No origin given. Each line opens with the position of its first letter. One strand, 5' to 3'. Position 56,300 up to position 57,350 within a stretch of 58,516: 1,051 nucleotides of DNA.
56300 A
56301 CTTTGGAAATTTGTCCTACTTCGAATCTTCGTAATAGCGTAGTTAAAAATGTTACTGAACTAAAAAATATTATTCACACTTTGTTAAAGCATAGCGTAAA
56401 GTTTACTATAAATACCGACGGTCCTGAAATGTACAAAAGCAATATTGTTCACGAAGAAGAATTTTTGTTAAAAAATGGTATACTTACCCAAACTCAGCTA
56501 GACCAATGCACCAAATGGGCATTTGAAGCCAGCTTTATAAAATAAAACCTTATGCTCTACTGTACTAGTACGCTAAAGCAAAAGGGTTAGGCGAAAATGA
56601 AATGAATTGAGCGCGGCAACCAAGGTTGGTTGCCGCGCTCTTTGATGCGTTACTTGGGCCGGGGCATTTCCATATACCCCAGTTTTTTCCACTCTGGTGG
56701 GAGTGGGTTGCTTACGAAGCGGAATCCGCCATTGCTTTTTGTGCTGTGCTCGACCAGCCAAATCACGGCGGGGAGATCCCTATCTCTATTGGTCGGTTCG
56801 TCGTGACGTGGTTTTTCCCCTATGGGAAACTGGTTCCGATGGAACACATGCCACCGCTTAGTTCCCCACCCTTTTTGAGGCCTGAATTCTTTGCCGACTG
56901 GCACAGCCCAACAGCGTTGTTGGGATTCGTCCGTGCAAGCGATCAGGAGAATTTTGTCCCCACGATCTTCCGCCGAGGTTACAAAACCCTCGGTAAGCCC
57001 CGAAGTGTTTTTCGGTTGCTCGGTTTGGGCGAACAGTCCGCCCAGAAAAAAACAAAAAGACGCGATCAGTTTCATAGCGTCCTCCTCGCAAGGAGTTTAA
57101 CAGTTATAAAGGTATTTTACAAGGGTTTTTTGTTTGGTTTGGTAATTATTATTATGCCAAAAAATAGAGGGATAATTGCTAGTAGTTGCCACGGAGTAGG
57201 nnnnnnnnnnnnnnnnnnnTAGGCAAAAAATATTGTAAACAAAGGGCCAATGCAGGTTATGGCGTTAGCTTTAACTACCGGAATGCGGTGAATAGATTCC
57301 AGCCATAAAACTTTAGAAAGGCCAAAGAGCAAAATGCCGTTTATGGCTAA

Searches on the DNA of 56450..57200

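Call 57: search_rna_families(source=window, start=56450, end=57200, threshold=evalue, max_evalue=1)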
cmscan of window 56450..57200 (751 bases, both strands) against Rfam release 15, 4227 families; matches with E-value up to 1: 1.
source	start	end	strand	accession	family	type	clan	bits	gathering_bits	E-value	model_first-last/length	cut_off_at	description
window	56531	56641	+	RF01408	sraL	Gene; sRNA;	-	20.8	39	0.026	1-142/142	no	sraL Hfq binding RNA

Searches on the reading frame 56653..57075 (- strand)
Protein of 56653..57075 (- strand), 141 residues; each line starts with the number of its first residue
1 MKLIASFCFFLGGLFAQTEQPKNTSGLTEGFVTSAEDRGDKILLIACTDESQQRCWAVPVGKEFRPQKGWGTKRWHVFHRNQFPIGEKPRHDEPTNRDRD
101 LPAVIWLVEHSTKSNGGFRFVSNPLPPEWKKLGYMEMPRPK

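Call 78: search_protein_families(library=pfam, proteins=[window:56653-57075:-], max_evalue=0.1)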
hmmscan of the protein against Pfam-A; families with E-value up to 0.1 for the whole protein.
window:56653-57075:- (141 aa): 0 families

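Call 80: find_homologous_proteins(query=window:56653-57075:-, max_evalue=0.001)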
Query window:56653-57075:- (141 aa): 1 proteins with E <= 0.001 among 5 candidates.
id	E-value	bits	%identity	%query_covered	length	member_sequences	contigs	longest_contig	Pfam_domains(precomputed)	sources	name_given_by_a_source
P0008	1.0e-95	335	100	100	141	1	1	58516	-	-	-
